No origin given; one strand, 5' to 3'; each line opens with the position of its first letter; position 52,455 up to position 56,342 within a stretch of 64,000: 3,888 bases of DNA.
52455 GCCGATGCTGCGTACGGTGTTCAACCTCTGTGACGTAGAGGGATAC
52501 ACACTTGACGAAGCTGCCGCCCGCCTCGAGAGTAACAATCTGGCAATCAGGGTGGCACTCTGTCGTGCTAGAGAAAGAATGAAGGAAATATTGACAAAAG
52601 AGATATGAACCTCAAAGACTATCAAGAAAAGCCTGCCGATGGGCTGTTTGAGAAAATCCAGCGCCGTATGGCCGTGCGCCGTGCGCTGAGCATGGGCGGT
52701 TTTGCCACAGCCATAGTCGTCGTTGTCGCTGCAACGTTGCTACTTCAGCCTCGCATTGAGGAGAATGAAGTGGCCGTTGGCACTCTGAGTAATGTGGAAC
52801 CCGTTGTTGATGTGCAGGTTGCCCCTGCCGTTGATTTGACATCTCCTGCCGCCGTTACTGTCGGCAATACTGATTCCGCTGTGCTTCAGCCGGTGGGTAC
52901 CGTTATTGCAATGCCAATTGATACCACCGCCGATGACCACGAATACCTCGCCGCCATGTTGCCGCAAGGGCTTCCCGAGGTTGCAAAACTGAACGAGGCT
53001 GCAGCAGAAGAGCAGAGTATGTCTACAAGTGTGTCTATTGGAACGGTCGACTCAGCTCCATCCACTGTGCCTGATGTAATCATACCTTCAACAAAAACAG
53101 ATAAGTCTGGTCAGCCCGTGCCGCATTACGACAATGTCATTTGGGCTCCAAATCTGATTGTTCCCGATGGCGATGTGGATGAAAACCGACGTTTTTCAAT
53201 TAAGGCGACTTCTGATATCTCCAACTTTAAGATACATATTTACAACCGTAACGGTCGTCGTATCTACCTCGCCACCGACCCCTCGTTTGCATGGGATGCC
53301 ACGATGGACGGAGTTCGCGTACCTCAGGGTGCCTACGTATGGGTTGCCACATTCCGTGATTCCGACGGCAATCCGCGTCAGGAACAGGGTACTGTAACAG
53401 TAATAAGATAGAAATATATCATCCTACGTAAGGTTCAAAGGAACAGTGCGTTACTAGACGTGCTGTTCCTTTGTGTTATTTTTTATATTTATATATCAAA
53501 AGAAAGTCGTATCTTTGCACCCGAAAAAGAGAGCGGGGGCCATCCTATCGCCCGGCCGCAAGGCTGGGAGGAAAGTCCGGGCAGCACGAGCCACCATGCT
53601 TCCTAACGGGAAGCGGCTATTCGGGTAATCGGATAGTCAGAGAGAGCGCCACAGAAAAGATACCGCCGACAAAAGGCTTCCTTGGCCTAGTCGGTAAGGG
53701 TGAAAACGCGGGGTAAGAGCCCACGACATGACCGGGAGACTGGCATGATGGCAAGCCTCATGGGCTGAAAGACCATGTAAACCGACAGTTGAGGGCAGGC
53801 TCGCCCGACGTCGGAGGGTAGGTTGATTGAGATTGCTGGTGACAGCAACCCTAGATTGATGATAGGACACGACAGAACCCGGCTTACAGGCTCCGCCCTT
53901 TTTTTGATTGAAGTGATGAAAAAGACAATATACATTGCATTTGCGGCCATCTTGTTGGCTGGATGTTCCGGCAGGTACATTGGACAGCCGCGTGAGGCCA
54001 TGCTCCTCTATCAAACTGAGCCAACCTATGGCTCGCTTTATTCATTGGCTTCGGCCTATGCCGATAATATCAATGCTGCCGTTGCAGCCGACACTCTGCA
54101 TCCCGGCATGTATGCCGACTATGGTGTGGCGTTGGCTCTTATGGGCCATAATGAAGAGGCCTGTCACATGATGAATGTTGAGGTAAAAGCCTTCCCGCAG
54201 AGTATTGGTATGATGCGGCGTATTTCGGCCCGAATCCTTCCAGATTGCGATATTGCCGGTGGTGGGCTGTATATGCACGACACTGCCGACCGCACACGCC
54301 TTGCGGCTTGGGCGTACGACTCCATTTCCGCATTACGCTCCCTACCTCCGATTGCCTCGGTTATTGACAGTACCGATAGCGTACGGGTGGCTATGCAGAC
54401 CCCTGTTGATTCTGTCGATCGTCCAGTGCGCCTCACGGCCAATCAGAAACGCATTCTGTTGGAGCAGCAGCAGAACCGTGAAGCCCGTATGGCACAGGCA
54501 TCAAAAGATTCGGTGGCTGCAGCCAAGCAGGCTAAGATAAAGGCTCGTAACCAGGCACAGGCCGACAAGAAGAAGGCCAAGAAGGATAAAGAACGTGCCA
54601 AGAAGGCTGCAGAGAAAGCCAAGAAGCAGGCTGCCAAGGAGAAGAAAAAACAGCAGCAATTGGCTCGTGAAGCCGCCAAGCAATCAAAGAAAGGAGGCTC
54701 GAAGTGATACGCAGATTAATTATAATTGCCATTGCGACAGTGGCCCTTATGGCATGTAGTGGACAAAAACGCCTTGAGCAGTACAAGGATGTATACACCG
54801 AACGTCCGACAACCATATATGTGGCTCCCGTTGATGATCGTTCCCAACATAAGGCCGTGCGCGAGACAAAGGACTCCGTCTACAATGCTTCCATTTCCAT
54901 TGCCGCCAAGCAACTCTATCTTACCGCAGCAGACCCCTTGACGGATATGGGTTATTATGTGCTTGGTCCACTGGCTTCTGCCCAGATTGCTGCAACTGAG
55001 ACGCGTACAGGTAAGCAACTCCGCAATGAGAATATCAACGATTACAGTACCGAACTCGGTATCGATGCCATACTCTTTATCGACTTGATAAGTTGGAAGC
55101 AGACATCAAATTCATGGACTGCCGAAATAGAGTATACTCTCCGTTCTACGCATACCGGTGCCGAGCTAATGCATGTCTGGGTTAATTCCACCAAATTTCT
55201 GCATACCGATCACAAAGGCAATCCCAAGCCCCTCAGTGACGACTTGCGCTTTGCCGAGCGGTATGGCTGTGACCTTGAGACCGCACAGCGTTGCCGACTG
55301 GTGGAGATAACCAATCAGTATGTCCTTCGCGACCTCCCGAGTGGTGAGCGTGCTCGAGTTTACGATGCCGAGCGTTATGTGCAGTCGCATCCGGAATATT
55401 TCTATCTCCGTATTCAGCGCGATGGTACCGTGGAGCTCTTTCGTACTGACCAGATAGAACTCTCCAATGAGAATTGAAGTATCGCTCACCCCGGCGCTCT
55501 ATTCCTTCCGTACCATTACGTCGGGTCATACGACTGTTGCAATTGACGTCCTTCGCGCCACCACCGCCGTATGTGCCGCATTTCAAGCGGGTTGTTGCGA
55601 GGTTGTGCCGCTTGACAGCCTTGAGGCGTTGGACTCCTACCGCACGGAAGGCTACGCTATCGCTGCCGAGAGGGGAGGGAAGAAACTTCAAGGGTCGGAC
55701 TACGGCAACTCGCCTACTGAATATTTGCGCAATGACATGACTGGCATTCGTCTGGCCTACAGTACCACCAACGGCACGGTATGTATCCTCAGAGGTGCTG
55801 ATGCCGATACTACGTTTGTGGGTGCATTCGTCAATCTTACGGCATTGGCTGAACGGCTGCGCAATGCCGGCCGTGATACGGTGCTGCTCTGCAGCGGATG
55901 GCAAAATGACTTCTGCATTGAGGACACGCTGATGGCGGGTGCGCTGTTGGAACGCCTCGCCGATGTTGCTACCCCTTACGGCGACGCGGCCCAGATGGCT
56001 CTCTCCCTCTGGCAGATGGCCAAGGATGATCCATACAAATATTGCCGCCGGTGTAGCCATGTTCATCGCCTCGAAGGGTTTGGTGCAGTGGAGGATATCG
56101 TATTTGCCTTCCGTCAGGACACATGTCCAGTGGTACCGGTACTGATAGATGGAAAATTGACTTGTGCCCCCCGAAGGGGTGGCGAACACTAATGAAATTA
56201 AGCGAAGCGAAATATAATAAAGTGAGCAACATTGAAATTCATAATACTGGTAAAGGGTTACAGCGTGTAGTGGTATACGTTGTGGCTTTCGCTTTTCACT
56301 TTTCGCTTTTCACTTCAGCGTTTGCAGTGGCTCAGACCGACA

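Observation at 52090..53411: ECF sigma factor coupled to an anti-sigma-like membrane protein that ends in a T9SS type-B sorting domain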

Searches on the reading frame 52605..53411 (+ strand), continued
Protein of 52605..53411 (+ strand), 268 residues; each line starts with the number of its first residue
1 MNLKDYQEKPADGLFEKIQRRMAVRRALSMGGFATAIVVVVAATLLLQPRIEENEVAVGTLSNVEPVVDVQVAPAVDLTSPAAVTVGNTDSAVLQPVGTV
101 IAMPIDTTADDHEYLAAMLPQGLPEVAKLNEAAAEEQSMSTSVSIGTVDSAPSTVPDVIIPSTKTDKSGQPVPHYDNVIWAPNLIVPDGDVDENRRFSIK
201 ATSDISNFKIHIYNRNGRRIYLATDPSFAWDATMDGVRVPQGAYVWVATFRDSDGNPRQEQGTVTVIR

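Call 58: find_encoding_contigs(protein=P0273, flank=8000, max_places=1)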
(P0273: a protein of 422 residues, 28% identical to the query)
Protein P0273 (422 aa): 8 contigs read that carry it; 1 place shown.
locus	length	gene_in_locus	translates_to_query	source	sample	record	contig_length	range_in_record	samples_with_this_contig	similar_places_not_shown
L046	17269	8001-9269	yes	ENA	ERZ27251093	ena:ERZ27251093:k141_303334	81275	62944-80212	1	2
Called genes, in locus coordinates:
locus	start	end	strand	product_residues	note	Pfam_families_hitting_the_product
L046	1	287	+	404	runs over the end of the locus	-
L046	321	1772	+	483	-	PF03349:Toluene_X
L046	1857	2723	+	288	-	PF02384:N6_Mtase, PF05971:Methyltransf_10, PF05175:MTS, PF06325:PrmA, PF10294:Methyltransf_16 (weak), PF13847:Methyltransf_31, PF08242:Methyltransf_12, PF13649:Methyltransf_25, +3 more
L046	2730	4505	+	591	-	-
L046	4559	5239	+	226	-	PF13847:Methyltransf_31 (weak), PF08241:Methyltransf_11 (weak), PF08242:Methyltransf_12 (faint)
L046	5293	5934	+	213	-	PF01596:Methyltransf_3, PF01135:PCMT (weak), PF13847:Methyltransf_31 (weak), PF13578:Methyltransf_24, PF13649:Methyltransf_25 (faint)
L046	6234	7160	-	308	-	PF00056:Ldh_1_N, PF02866:Ldh_1_C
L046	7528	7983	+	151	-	PF04542:Sigma70_r2, PF07638:Sigma70_ECF, PF08281:Sigma70_r4_2, PF04545:Sigma70_r4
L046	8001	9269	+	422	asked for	PF00801:PKD, PF18911:PKD_4, PF13585:CHU_C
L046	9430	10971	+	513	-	PF07670:Gate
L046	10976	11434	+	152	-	-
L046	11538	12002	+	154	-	PF03692:CxxCxxCC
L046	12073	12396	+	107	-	-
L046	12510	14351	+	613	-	PF01053:Cys_Met_Meta_PP (faint)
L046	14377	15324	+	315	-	PF01170:UPF0020 (faint), PF13649:Methyltransf_25 (faint)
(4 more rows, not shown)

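Call 59: find_encoding_contigs(protein=P0277, flank=8000, max_places=1)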
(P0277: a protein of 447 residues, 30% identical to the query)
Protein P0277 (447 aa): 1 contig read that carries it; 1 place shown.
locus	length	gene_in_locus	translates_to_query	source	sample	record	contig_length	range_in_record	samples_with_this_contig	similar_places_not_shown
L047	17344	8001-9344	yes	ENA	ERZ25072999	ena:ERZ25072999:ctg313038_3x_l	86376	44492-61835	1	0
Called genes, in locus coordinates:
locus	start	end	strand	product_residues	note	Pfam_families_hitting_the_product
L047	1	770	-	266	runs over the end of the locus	PF02563:Poly_export, PF22461:SLBB_2 (weak), PF10531:SLBB (weak)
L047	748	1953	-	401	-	PF13439:Glyco_transf_4, PF13579:Glyco_trans_4_4, PF13477:Glyco_trans_4_2, PF20706:GT4-conflict (weak), PF00534:Glycos_transf_1, PF13692:Glyco_trans_1_4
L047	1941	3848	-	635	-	PF13522:GATase_6, PF13537:GATase_7, PF00733:Asn_synthase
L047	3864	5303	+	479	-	PF02113:Peptidase_S13, PF13354:Beta-lactamase2 (faint)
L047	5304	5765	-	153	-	PF14088:DUF4268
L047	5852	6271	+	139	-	-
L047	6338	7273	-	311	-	PF00056:Ldh_1_N, PF03721:UDPG_MGDP_dh_N (faint), PF02866:Ldh_1_C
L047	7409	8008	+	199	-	PF07638:Sigma70_ECF, PF04542:Sigma70_r2, PF08281:Sigma70_r4_2, PF04545:Sigma70_r4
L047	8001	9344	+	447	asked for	PF13585:CHU_C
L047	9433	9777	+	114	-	PF04993:TfoX_N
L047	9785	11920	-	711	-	PF00041:fn3 (faint), PF13585:CHU_C (weak)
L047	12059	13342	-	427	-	PF09903:DUF2130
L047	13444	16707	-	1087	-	PF23381:Beta-prop_IFT122_1st, PF25173:Beta-prop_WDR3_1st, PF25174:Beta-prop_THOC3, PF25175:Beta-prop_WDR5, PF24814:WD40_Prp19, PF25173:Beta-prop_WDR3_1st, PF23381:Beta-prop_IFT122_1st, PF24807:WD40_CDC20-Fz, +35 more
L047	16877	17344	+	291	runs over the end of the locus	-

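Call 81: search_protein_families(library=ncbifam, proteins=[L043:4407-4979:+, L043:4969-6267:+, P0254, P0273, P0277, P0283, P0282], max_evalue=0.01)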
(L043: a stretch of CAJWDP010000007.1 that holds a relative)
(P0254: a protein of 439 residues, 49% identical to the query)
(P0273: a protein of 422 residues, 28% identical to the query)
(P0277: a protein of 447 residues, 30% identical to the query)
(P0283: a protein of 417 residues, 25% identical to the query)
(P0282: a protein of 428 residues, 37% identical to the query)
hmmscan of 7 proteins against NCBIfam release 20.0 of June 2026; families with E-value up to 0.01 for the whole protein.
L043:4407-4979:+ (191 aa): 108 families (the best 25 are shown)
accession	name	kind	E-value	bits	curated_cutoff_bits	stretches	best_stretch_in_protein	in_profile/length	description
TIGR02937.1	sigma70-ECF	superfamily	9.4e-31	106.7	42.9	1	24-180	4-164/165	sigma-70 family RNA polymerase sigma factor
TIGR02985.1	Sig70_bacteroi1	subfamily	4.8e-27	95.1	126.4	1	24-179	4-160/162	RNA polymerase sigma-70 factor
NF004113.0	PRK05602.1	equivalog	7.2e-25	87.8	208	1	12-188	36-208/211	RNA polymerase sigma factor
TIGR02954.1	Sig70_famx3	hypoth_equivalog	7.3e-25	87.7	188.5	1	10-183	5-169/170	RNA polymerase sigma-70 factor, TIGR02954 family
NF009174.0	PRK12522.1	equivalog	9.8e-25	87.5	217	1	24-187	6-173/175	RNA polymerase sigma factor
NF009171.0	PRK12518.1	equivalog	2.8e-24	86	208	1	6-184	12-187/191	RNA polymerase sigma factor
NF008888.0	PRK11922.1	equivalog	4.7e-24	85.3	204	1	6-187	15-202/231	RNA polymerase sigma factor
NF007223.0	PRK09641.1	equivalog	1e-23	84.2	209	1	7-183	4-186/187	RNA polymerase sigma factor SigW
NF006930.0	PRK09415.1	subfamily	2.4e-23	82.9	198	1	21-183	16-177/179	RNA polymerase factor sigma C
TIGR02983.1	SigE-fam_strep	subfamily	2.7e-23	82.6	141.55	1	25-181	10-158/162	SigE family RNA polymerase sigma factor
NF007229.0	PRK09647.1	equivalog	4.6e-23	81.7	265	1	23-189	46-210/220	RNA polymerase sigma factor SigE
TIGR02950.1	SigM_subfam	subfamily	2.9e-22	79.2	147.95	1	25-181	4-158/159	RNA polymerase sigma factor, SigM family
NF058625.1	sigma_PG0214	equivalog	3.3e-22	79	130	1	28-187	11-167/170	GFO_1088 family ECF-type sigma factor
NF007216.0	PRK09638.1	equivalog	7e-22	78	194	1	9-183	6-176/180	RNA polymerase sigma factor SigY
TIGR02948.1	SigW_bacill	equivalog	5.3e-21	75.5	243.1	1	8-180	5-183/187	RNA polymerase sigma factor SigW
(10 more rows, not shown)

L043:4969-6267:+ (433 aa): 2 families
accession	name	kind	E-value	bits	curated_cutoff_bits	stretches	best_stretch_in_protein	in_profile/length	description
TIGR04131.1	Bac_Flav_CTERM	domain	7.1e-08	32.5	35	1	345-432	3-84/85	T9SS type B sorting domain-containing protein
TIGR00864.1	PCC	subfamily_domain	0.0032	13.9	1861.4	1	188-325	1320-1463/2700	polycystin cation channel protein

P0254 (439 aa): 3 families
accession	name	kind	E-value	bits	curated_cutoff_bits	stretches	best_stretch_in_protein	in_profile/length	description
TIGR00864.1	PCC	subfamily_domain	4.1e-09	33.4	1861.4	1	183-333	1057-1210/2700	polycystin cation channel protein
TIGR04131.1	Bac_Flav_CTERM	domain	1.1e-06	28.7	35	1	351-437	3-83/85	T9SS type B sorting domain-containing protein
TIGR03769.1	P_ac_wall_RPT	domain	0.00023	21.7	30.9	0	229-261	6-39/41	TIGR03769 domain-containing protein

P0273 (422 aa): 4 families
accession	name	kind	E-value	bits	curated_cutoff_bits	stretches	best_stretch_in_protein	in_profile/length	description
TIGR04131.1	Bac_Flav_CTERM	domain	4.1e-11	42.9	35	1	333-407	3-74/85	T9SS type B sorting domain-containing protein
TIGR00864.1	PCC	subfamily_domain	1.4e-07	28.3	1861.4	1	178-250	1410-1478/2700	polycystin cation channel protein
TIGR03769.1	P_ac_wall_RPT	domain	0.0022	18.5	30.9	0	212-246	6-39/41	TIGR03769 domain-containing protein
TIGR04183.1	Por_Secre_tail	domain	0.0058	16.6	23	0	358-404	19-60/72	T9SS type A sorting domain-containing protein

P0277 (447 aa): 2 families
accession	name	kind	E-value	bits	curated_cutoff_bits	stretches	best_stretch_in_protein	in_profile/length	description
TIGR04131.1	Bac_Flav_CTERM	domain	3.3e-06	27.1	35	1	358-446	4-84/85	T9SS type B sorting domain-containing protein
NF033512.1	T2SS_chap_CpaB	equivalog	0.0079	16.2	90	0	40-130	4-93/206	metalloprotease secretion chaperone CpaB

P0283 (417 aa): 0 families

P0282 (428 aa): 0 families

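Call 82: find_encoding_contigs(protein=P0283, flank=5000, max_places=1)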
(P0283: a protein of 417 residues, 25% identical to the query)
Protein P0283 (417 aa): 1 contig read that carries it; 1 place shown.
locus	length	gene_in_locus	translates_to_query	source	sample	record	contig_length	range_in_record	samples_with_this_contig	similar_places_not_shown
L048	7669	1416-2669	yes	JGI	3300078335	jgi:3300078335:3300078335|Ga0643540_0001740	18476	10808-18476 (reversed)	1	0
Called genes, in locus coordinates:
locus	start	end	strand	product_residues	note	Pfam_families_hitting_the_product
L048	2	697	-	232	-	?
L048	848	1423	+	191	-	PF07638:Sigma70_ECF, PF04542:Sigma70_r2, PF08281:Sigma70_r4_2, PF04545:Sigma70_r4 (weak)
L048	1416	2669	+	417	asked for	-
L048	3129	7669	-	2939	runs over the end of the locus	PF19408:PKD_6, PF13927:Ig_3 (faint), PF19081:Ig_7, PF07679:I-set (faint), PF19081:Ig_7, PF18962:Por_Secre_tail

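Call 83: find_encoding_contigs(protein=P0282, flank=5000, max_places=1)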
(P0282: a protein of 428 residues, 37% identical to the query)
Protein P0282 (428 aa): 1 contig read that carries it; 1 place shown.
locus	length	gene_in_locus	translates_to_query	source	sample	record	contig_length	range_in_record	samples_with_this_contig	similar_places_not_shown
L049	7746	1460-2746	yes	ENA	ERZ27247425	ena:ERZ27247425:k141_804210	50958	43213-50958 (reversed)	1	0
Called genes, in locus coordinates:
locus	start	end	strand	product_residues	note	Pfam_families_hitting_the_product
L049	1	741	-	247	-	?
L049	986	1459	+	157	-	PF04542:Sigma70_r2, PF07638:Sigma70_ECF (weak), PF08281:Sigma70_r4_2, PF04545:Sigma70_r4 (weak)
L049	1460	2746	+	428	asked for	-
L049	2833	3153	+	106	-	-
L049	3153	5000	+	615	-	PF02518:HATPase_c, PF13589:HATPase_c_3, PF01119:DNA_mis_repair, PF08676:MutL_C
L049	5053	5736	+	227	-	PF01694:Rhomboid, PF08551:DUF1751 (weak), PF01694:Rhomboid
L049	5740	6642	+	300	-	PF01694:Rhomboid, PF20216:DUF6576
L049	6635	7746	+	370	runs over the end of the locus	PF28535:DUF8431, PF03372:Exo_endo_phos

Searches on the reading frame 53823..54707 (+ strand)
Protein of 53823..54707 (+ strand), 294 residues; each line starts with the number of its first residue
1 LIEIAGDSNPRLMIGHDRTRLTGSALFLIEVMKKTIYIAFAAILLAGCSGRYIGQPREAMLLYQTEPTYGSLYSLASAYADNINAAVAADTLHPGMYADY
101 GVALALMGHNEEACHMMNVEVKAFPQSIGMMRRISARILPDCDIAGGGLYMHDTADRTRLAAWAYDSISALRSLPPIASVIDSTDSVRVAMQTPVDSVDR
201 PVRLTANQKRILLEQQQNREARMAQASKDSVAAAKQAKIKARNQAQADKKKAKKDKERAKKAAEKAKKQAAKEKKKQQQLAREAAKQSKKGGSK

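Call 18: search_protein_families(library=pfam, proteins=[window:53823-54707:+], max_evalue=0.01)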
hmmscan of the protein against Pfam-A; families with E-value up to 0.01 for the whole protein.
window:53823-54707:+ (294 aa): 2 families
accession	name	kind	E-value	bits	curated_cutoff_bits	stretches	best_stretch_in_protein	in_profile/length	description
PF16068.10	DUF4810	-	2e-06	28.7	34.7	1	74-132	24-83/85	Domain of unknown function (DUF4810)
PF08139.17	LPAM_1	-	0.0001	23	20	1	32-49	1-18/18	Prokaryotic membrane lipoprotein lipid attachment site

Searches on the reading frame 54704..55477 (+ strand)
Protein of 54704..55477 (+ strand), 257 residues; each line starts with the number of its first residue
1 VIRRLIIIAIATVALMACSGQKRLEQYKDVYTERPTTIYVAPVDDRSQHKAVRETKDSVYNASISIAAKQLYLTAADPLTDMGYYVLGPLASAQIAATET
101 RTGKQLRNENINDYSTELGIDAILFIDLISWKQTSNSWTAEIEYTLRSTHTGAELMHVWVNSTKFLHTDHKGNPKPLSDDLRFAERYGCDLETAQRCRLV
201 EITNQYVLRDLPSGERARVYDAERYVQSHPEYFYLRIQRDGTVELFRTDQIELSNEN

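Call 18: search_protein_families(library=pfam, proteins=[window:54704-55477:+], max_evalue=0.01)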
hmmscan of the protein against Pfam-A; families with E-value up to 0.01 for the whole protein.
window:54704-55477:+ (257 aa): 1 family
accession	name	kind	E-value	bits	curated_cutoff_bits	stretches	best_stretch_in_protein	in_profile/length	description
PF05643.16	GNA1162-like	-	0.0024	17.9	25.9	1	61-155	21-121/185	Putative lipoprotein GNA1162-like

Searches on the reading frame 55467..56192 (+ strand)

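Call 69: search_protein_families(library=ncbifam, proteins=[window:55467-56192:+], max_evalue=0.00001)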
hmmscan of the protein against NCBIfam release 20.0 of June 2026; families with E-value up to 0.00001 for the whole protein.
window:55467-56192:+ (241 aa): 8 families
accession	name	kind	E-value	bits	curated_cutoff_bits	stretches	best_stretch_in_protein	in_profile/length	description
NF002054.0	PRK00886.1-3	equivalog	3.5e-42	144.5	330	1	21-229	20-233/241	2-phosphosulfolactate phosphatase family protein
NF002057.0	PRK00886.1-6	equivalog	3.4e-40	137.7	235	1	19-233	13-224/228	2-phosphosulfolactate phosphatase family protein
NF002056.0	PRK00886.1-5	equivalog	5.4e-37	127.4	323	1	20-225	18-232/243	2-phosphosulfolactate phosphatase family protein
NF002053.0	PRK00886.1-2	equivalog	5.7e-37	127.3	319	1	20-226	18-234/243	2-phosphosulfolactate phosphatase family protein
NF002055.0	PRK00886.1-4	equivalog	6.2e-32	111.1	345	1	19-233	18-235/236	2-phosphosulfolactate phosphatase family protein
TIGR00298.1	TIGR00298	equivalog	7.7e-30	104.3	175.05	1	23-230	2-212/216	2-phosphosulfolactate phosphatase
NF010700.0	PRK14100.1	equivalog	4.6e-28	98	332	1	21-229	17-227/237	2-phosphosulfolactate phosphatase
NF002052.0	PRK00886.1-1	equivalog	2.1e-25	89.7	440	1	21-231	20-234/239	2-phosphosulfolactate phosphatase family protein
